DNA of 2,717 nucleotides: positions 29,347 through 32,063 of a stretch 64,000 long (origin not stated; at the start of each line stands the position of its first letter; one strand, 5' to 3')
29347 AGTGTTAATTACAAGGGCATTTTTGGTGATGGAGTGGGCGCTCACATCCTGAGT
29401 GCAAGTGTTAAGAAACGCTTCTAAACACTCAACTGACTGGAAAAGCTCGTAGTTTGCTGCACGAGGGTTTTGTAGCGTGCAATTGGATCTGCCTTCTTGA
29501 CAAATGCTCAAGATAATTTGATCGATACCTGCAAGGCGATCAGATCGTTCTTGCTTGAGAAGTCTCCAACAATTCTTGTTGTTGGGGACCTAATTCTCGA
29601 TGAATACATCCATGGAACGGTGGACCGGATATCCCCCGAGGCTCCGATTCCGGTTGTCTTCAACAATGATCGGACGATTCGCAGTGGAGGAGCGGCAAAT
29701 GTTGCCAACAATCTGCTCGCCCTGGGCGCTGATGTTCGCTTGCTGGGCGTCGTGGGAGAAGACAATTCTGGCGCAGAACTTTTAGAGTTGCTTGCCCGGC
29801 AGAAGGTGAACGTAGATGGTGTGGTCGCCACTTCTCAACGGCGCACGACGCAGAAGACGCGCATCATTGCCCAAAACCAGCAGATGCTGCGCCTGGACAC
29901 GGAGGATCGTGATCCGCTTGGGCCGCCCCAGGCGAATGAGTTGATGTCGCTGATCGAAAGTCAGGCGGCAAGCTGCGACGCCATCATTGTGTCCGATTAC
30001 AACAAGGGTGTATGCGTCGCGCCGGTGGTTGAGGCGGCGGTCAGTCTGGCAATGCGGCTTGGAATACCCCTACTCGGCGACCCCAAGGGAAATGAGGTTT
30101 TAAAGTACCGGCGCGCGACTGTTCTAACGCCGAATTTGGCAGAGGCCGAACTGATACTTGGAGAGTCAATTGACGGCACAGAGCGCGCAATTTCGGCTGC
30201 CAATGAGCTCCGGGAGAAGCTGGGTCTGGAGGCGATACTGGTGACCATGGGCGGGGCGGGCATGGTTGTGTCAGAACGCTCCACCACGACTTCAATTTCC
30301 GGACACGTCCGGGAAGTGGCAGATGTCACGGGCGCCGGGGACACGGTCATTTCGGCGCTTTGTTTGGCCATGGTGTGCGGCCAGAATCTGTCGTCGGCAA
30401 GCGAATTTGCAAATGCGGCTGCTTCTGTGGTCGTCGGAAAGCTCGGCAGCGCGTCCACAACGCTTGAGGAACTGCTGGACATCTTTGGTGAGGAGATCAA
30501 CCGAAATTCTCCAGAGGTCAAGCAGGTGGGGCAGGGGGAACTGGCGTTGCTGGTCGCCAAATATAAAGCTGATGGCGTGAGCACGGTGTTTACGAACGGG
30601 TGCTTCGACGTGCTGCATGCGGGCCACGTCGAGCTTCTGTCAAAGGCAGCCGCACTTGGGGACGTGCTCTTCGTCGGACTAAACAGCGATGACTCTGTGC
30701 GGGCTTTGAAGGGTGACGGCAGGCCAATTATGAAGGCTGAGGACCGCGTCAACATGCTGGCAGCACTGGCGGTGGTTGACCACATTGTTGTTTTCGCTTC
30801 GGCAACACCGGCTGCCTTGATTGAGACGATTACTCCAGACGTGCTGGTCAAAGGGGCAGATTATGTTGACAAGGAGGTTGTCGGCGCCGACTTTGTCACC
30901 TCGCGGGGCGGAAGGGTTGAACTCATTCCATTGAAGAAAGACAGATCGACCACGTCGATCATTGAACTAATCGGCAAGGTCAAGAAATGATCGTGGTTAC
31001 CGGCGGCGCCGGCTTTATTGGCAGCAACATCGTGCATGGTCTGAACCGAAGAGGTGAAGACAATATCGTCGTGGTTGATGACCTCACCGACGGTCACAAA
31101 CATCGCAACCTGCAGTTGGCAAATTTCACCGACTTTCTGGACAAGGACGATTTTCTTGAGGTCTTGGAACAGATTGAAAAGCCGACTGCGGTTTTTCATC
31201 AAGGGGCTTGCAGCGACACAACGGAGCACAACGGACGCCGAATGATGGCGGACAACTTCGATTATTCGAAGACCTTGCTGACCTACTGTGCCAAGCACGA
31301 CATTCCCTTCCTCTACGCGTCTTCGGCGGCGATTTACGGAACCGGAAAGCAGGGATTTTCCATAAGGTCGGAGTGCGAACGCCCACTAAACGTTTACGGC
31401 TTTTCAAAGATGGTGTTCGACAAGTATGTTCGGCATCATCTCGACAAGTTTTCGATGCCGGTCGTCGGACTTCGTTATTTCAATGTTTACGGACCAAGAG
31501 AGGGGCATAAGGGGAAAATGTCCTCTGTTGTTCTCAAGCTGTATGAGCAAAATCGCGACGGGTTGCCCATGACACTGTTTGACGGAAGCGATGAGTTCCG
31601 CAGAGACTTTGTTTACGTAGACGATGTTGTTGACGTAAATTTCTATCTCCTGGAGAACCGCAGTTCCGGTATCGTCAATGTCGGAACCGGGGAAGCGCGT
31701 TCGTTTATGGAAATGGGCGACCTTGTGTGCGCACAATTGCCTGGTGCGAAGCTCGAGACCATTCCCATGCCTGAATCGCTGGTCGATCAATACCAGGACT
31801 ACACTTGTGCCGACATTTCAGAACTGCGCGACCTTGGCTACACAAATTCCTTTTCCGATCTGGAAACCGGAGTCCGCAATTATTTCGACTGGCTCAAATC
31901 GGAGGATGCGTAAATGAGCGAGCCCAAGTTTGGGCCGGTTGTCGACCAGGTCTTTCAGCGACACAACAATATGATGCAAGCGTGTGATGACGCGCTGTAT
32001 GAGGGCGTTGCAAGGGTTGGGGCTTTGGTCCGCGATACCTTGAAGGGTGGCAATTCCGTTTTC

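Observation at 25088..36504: Autotransporter operon with its own complete ADP-heptose pathway and two TPR-GT9 fusion proteins: candidate dedicated protein-heptosylation system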

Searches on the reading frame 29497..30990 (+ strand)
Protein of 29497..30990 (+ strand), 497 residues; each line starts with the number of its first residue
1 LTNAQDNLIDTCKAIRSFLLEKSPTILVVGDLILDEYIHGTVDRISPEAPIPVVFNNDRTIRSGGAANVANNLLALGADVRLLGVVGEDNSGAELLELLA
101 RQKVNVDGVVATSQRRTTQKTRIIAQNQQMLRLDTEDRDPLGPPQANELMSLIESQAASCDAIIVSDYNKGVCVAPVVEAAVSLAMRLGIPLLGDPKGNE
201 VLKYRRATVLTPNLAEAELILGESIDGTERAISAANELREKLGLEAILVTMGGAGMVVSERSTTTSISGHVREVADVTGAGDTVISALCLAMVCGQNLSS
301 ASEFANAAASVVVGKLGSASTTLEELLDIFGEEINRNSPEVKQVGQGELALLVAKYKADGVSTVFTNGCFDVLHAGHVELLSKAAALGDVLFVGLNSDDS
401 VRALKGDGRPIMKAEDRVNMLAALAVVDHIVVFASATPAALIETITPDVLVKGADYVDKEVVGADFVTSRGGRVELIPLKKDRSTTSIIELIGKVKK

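Call 3: search_protein_families(library=pfam, proteins=[window:29497-30990:+], max_evalue=0.01)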
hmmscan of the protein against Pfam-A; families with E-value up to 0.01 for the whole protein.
window:29497-30990:+ (497 aa): 5 families
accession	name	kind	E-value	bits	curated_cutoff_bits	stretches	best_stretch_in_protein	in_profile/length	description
PF00294.29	PfkB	-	6.4e-42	144.4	25.8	1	42-321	18-298/302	pfkB family carbohydrate kinase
PF01467.32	CTP_transf_like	-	3.3e-18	66.6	21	1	365-459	1-93/133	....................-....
PF08543.17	Phos_pyr_kin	-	4.2e-11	43.1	27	1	204-306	117-225/246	Phosphomethylpyrimidine kinase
PF01256.23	Carb_kinase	-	0.00015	21.8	27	1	200-318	110-221/242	NAD(P)H-hydrate dehydratase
PF06574.18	FAD_syn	-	0.0044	17.3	27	0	362-472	7-123/158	FAD synthetase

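Call 4: search_protein_families(library=ncbifam, proteins=[window:29497-30990:+], max_evalue=0.01)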
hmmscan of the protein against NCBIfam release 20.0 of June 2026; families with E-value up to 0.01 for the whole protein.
window:29497-30990:+ (497 aa): 41 families (the best 25 are shown)
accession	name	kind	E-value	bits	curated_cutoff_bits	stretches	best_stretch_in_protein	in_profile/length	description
NF008454.0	PRK11316.1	equivalog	1.9e-138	462.1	521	1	24-493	11-472/475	bifunctional D-glycero-beta-D-manno-heptose-7-phosphate kinase/D-glycero-beta-D-manno-heptose 1-phosphate adenylyltransferase HldE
TIGR02198.1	rfaE_dom_I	equivalog_domain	4.9e-103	344.5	345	1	22-327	6-311/315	D-glycero-beta-D-manno-heptose-7-phosphate kinase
TIGR02199.1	rfaE_dom_II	equivalog_domain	2.1e-54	183.3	181.5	1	353-492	3-142/144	D-glycero-beta-D-manno-heptose 1-phosphate adenylyltransferase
TIGR02152.1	D_ribokin_bact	equivalog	5.8e-27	94.8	299.65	1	55-321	27-289/298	ribokinase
TIGR03168.1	1-PFK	subfamily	1.5e-25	89.7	216.4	1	57-326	29-295/305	hexose kinase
TIGR03828.1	pfkB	equivalog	3.1e-23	82.3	292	1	59-327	31-296/305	1-phosphofructokinase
NF008353.0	PRK11142.1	equivalog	3.4e-22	79.4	341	1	58-319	33-290/307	ribokinase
NF053626.1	RibKinHalex1628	equivalog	2e-16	60.4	330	2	58-130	33-105/293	ATP-dependent ribose-1-phosphate kinase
TIGR04382.1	myo_inos_iolC_N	equivalog_domain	2e-16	60.2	300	2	208-321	190-298/309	5-dehydro-2-deoxygluconokinase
NF007416.0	PRK09954.1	equivalog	4.2e-16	58.8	561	1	26-312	60-339/362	sugar kinase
TIGR00125.1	cyt_tran_rel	domain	7.6e-15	54.9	27.7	1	364-428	2-63/65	adenylyltransferase/cytidyltransferase family protein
NF041320.1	pfkB_Halo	equivalog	5.3e-14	52.3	400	1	57-327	30-291/302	1-phosphofructokinase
NF007355.0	PRK09850.1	equivalog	1.7e-12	47.1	540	1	64-313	41-287/313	pseudouridine kinase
NF006957.1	PRK09434.1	equivalog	2.9e-11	43.4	450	2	226-308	194-276/302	fructokinase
TIGR01518.1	g3p_cytidyltrns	equivalog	4.3e-10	39.8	165.4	1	364-488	1-121/125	glycerol-3-phosphate cytidylyltransferase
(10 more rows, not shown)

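Call 36: find_homologous_proteins(query=window:29497-30990:+, max_evalue=1e-30)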
Query window:29497-30990:+ (497 aa): 7999 proteins with E <= 1e-30 among 8000 candidates; the best 120 are listed.
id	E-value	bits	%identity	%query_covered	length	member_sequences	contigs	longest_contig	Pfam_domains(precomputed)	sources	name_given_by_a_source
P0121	0.0e+0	1048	100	100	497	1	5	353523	PF08543.18,PF01467.33,PF00294.30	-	-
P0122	1.8e-124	434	46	97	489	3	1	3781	PF08543.18,PF01467.33,PF00294.30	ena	-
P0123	2.3e-122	427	45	99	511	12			PF01467.33,PF00294.30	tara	tara:strand:- start:170050 stop:171585 length:1536 start_codon:yes stop_codon:yes gene_type:complete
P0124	3.3e-122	427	47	96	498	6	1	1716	PF08543.18,PF01467.33,PF00294.30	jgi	-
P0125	6.2e-122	426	47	95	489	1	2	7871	PF08543.18,PF01467.33,PF00294.30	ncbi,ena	-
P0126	1.4e-121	425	47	94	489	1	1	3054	PF08543.18,PF01467.33,PF00294.30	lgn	-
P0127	3.3e-121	424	46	96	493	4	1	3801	PF08543.18,PF01467.33,PF00294.30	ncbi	-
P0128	3.4e-121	423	46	96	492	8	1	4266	PF08543.18,PF01467.33,PF00294.30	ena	-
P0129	8.8e-121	422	46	95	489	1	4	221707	PF01467.33,PF00294.30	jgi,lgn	-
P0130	1.8e-120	421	45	97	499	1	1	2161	PF01467.33,PF00294.30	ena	-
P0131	2.1e-120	421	45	96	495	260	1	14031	PF08543.18,PF01467.33,PF00294.30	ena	-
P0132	3.8e-120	420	46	95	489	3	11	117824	PF01467.33,PF00294.30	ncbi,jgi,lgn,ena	jgi:D-beta-D-heptose 7-phosphate kinase / D-beta-D-heptose 1-phosphate adenosyltransferase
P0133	5.4e-120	420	45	96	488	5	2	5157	PF08543.18,PF01467.33,PF00294.30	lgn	-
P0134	2.3e-119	417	45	96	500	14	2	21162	PF08543.18,PF01467.33,PF00294.30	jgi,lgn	-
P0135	3.3e-119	417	47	95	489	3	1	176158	PF01467.33,PF00294.30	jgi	jgi:D-beta-D-heptose 7-phosphate kinase / D-beta-D-heptose 1-phosphate adenosyltransferase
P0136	3.5e-119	417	45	99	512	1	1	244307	PF01467.33,PF00294.30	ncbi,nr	ncbi:MAG: D-glycero-beta-D-manno-heptose 1-phosphate adenylyltransferase [Rhizobiaceae bacterium]|nr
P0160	1.3e-116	408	45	95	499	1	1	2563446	PF01467.33,PF00294.30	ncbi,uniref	ncbi:D-glycero-beta-D-manno-heptose 1-phosphate adenylyltransferase [Mesorhizobium sp. KR9-304]|unir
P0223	3.2e-114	400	44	97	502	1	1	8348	PF01467.33,PF00294.30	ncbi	-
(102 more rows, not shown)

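Call 38: find_encoding_contigs(protein=window:29497-30990:+, flank=10000, max_places=6)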
Protein window:29497-30990:+ (497 aa): 6 contigs read that carry it; 5 places shown.
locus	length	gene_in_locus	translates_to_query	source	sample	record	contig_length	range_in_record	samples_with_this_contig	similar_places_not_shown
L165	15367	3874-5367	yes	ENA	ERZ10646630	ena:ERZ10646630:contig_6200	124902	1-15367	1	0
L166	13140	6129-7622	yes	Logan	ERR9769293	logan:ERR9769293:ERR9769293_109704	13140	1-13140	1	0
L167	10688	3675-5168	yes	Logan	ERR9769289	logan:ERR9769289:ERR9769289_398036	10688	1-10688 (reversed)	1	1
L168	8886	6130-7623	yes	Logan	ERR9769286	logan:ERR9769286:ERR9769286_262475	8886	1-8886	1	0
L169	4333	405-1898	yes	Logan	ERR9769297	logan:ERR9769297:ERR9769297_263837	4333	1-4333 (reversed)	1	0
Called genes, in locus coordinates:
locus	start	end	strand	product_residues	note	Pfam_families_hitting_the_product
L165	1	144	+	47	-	?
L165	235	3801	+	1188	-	PF03797:Autotransporter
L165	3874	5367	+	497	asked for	PF00294:PfkB, PF08543:Phos_pyr_kin, PF01467:CTP_transf_like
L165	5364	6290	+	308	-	PF01073:3Beta_HSD, PF01370:Epimerase, PF02719:Polysacc_synt_2 (faint), PF04321:RmlD_sub_bind, PF07993:NAD_binding_4 (faint), PF16363:GDP_Man_Dehyd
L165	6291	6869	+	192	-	PF13580:SIS_2, PF01380:SIS (weak)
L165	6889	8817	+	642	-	PF13432:TPR_16, PF14559:TPR_19, PF00515:TPR_1, PF13414:TPR_11, PF13424:TPR_12, PF13432:TPR_16, PF13431:TPR_17, PF14559:TPR_19, +23 more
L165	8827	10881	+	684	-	PF13432:TPR_16 (weak), PF13428:TPR_14 (weak), PF14559:TPR_19 (weak), PF00515:TPR_1, PF07719:TPR_2 (weak), PF13181:TPR_8 (weak), PF13424:TPR_12 (weak), PF13371:TPR_9 (weak), +10 more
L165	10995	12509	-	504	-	PF13007:LZ_Tnp_IS66, PF13005:zf-IS66, PF03050:DDE_Tnp_IS66, PF13817:DDE_Tnp_IS66_C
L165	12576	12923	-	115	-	PF05717:TnpB_IS66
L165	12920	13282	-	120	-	PF01527:HTH_Tnp_1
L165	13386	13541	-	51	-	-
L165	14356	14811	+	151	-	-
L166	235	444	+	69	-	-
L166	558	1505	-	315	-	-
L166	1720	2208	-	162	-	PF00702:Hydrolase, PF08645:PNK3P (weak), PF13419:HAD_2, PF13242:Hydrolase_like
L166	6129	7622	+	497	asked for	PF00294:PfkB, PF08543:Phos_pyr_kin, PF01467:CTP_transf_like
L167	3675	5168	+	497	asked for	PF00294:PfkB, PF08543:Phos_pyr_kin, PF01467:CTP_transf_like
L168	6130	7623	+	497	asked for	PF00294:PfkB, PF08543:Phos_pyr_kin, PF01467:CTP_transf_like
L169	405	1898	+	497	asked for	PF00294:PfkB, PF08543:Phos_pyr_kin, PF01467:CTP_transf_like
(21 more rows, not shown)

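Call 67: find_encoding_contigs(protein=P0160, flank=10000, max_places=1)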
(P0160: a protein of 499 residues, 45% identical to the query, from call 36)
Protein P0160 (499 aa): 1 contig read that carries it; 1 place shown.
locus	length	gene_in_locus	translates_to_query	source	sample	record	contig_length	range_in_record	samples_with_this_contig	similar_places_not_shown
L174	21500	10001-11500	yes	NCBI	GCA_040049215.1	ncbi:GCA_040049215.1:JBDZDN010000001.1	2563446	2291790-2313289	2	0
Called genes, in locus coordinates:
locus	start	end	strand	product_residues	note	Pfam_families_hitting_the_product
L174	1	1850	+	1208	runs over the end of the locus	-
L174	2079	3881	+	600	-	PF18071:HMW1C_N, PF18254:HMw1_D2, PF13844:Glyco_transf_41 (faint)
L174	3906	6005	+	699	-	PF13176:TPR_7 (faint), PF13371:TPR_9 (faint), PF13428:TPR_14 (faint), PF00515:TPR_1 (faint), PF23914:TPR_CcmH_CycH (weak), PF13432:TPR_16, PF13424:TPR_12 (weak), PF14559:TPR_19 (weak), +9 more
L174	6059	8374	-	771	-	PF14518:Haem_oxygenas_2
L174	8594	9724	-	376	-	PF00657:Lipase_GDSL, PF13472:Lipase_GDSL_2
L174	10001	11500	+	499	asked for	PF00294:PfkB, PF01467:CTP_transf_like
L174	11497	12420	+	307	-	PF01073:3Beta_HSD, PF01370:Epimerase, PF04321:RmlD_sub_bind, PF07993:NAD_binding_4 (faint), PF16363:GDP_Man_Dehyd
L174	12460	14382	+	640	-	PF12895:ANAPC3 (faint), PF13428:TPR_14 (faint), PF13432:TPR_16 (faint), PF23914:TPR_CcmH_CycH, PF13424:TPR_12 (faint), PF00515:TPR_1 (weak), PF14559:TPR_19 (weak), PF25063:ARM_TT21_C (weak), +9 more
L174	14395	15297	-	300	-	PF00561:Abhydrolase_1 (faint), PF00326:Peptidase_S9 (weak), PF12146:Hydrolase_4 (faint)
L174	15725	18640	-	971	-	PF04773:FecR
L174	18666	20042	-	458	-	PF13371:TPR_9 (weak)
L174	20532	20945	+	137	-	PF11994:DUF3489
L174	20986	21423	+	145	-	PF11149:DUF2924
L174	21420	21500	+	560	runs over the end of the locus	PF00239:Resolvase, PF07508:Recombinase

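Call 68: find_encoding_contigs(protein=P0136, flank=10000, max_places=1)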
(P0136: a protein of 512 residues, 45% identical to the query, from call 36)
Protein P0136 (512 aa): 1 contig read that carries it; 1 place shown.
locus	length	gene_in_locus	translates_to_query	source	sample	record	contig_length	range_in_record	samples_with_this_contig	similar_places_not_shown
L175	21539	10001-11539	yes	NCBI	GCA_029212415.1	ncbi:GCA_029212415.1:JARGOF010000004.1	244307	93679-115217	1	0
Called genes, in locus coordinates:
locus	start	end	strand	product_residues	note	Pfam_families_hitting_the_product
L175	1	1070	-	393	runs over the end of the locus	PF13472:Lipase_GDSL_2 (weak)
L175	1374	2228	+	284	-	PF00535:Glycos_transf_2, PF10111:Glyco_tranf_2_2 (faint)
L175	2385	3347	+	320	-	-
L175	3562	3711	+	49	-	PF19451:DUF5989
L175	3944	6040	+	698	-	PF12895:ANAPC3 (weak), PF14559:TPR_19, PF13414:TPR_11 (weak), PF13424:TPR_12 (weak), PF13432:TPR_16 (weak), PF13424:TPR_12 (weak), PF00515:TPR_1 (weak), PF14559:TPR_19, +13 more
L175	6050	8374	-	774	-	PF14518:Haem_oxygenas_2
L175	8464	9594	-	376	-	PF00657:Lipase_GDSL, PF13472:Lipase_GDSL_2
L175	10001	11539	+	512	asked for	PF00294:PfkB, PF01467:CTP_transf_like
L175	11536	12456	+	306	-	PF01073:3Beta_HSD, PF01370:Epimerase, PF04321:RmlD_sub_bind, PF07993:NAD_binding_4 (faint), PF16363:GDP_Man_Dehyd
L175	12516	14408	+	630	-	PF13432:TPR_16 (weak), PF12895:ANAPC3 (weak), PF00515:TPR_1 (weak), PF13414:TPR_11 (weak), PF00515:TPR_1, PF07719:TPR_2 (weak), PF13424:TPR_12, PF13432:TPR_16 (weak), +13 more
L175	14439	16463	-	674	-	PF00724:Oxidored_FMN, PF01266:DAO (faint), PF00890:FAD_binding_2 (weak), PF01134:GIDA (weak), PF07992:Pyr_redox_2, PF12831:FAD_oxidored, PF13450:NAD_binding_8, PF22620:OYE-like_second_a-b, +1 more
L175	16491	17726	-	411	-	PF06792:UPF0261, PF23189:UPF0261_C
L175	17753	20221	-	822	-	PF01266:DAO, PF16350:FAO_M (weak), PF01571:GCV_T, PF08669:GCV_T_C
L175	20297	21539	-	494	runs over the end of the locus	PF00171:Aldedh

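Call 82: find_encoding_contigs(protein=P0223, flank=10000, max_places=2)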
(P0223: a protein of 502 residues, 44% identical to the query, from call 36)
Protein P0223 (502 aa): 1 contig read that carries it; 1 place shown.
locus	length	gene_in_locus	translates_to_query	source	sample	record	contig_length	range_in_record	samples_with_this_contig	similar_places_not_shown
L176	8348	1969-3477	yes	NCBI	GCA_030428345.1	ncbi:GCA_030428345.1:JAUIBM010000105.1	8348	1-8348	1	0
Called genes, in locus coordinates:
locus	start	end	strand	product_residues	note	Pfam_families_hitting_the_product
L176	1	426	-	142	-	?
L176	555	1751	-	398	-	PF00657:Lipase_GDSL, PF13472:Lipase_GDSL_2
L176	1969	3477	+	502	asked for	PF00294:PfkB, PF01467:CTP_transf_like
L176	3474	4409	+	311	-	PF01073:3Beta_HSD, PF01370:Epimerase, PF04321:RmlD_sub_bind, PF16363:GDP_Man_Dehyd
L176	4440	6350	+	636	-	PF13432:TPR_16, PF14559:TPR_19, PF25062:ARM_TT21_N (weak), PF07719:TPR_2 (weak), PF13414:TPR_11 (weak), PF13432:TPR_16 (weak), PF14559:TPR_19 (weak), PF13431:TPR_17 (weak), +12 more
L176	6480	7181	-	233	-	PF16867:DMSP_lyase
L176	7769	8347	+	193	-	?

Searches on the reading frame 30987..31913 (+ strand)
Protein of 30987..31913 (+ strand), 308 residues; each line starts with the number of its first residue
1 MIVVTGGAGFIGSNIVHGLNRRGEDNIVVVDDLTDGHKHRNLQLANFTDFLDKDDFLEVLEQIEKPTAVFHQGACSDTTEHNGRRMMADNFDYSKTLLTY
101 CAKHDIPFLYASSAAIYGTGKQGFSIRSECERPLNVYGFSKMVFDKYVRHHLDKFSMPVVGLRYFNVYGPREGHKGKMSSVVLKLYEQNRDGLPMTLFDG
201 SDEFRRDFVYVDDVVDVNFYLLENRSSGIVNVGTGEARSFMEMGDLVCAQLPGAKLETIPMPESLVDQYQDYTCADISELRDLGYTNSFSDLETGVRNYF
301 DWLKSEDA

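Call 3: search_protein_families(library=pfam, proteins=[window:30987-31913:+], max_evalue=0.01)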
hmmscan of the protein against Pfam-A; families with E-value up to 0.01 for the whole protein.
window:30987-31913:+ (308 aa): 9 families
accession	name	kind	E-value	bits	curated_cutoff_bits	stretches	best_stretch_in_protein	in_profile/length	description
PF01370.27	Epimerase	-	7.5e-48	163.5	20.9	1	2-233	1-240/240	NAD dependent epimerase/dehydratase family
PF16363.11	GDP_Man_Dehyd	-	3.2e-24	86.4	27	1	4-250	2-265/332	GDP-mannose 4,6 dehydratase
PF01073.25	3Beta_HSD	-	2.8e-13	50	22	1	3-216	1-223/280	3-beta hydroxysteroid dehydrogenase/isomerase family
PF04321.23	RmlD_sub_bind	-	2.7e-12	46.8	27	1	2-188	3-169/287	RmlD substrate binding domain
PF07993.18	NAD_binding_4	-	1.1e-06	28.4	20.1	1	63-179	86-220/258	Male sterility protein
PF02719.21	Polysacc_synt_2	-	1.7e-06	27.9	20.2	1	2-228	1-223/293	Polysaccharide biosynthesis protein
PF03435.24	Sacchrp_dh_NADP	-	0.0014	19.4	25.1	0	7-62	5-64/129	Saccharopine dehydrogenase NADP binding domain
PF08659.16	KR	-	0.0028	18.1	22.6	0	2-31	3-32/180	KR domain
PF00899.27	ThiF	-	0.0073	15.9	28.1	0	88-118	118-148/238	ThiF family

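Call 4: search_protein_families(library=ncbifam, proteins=[window:30987-31913:+], max_evalue=0.01)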
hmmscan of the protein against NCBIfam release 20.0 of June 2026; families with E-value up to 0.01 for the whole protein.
window:30987-31913:+ (308 aa): 24 families
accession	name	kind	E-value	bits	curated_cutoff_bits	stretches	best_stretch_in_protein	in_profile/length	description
TIGR02197.1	heptose_epim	equivalog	2.6e-115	384.9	274.6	1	2-305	1-315/316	ADP-glyceromanno-heptose 6-epimerase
NF008360.0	PRK11150.1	equivalog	1.4e-110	369.4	452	1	1-305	1-308/310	ADP-glyceromanno-heptose 6-epimerase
TIGR01179.1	galE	equivalog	9.6e-29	100.2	262.3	1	2-305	2-327/332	UDP-glucose 4-epimerase GalE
TIGR01181.1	dTDP_gluc_dehyt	equivalog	3.9e-21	75.5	365.1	1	2-306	2-314/321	dTDP-glucose 4,6-dehydratase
NF011728.1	PRK15181.1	equivalog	1.7e-15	56.9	760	1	3-302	19-336/348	Vi polysaccharide biosynthesis UDP-N-acetylglucosaminuronic acid C-4 epimerase TviC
TIGR04180.1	EDH_00030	hypoth_equivalog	2.1e-13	50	475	1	2-247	1-252/297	NAD-dependent 4,6-dehydratase LegB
NF047922.1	GDPFucSynFcl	equivalog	3.1e-12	46.6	500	1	137-304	134-302/308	GDP-L-fucose synthase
NF007582.0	PRK10217.1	equivalog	6.4e-12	45.2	698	1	2-252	4-271/355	dTDP-glucose 4,6-dehydratase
NF007490.0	PRK10084.1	subfamily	7.6e-11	41.6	649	2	2-72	3-80/361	dTDP-glucose 4,6-dehydratase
TIGR03466.1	HpnA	hypoth_equivalog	9.5e-11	41.1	367.65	1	3-174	4-177/327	hopanoid-associated sugar epimerase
TIGR01214.1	rmlD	equivalog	2.1e-10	40.2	224.05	1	2-243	2-218/285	dTDP-4-dehydrorhamnose reductase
NF043036.1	ErythonDh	equivalog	2.1e-09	37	325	1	2-148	3-160/321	D-erythronate dehydrogenase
NF047837.1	UDPAcbARedWbcJ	equivalog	5.7e-08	32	500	1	2-228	3-190/372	UDP-2-acetamido-2,6-beta-L-arabino-hexul-4-ose reductase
NF042422.1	oxyalk_red_OleD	equivalog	1.7e-07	30.9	580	1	2-233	3-226/329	2-alkyl-3-oxoalkanoate reductase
NF042423.1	oxyalk_red_Shew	equivalog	3.9e-06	26.2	580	1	2-174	11-181/331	2-alkyl-3-oxoalkanoate reductase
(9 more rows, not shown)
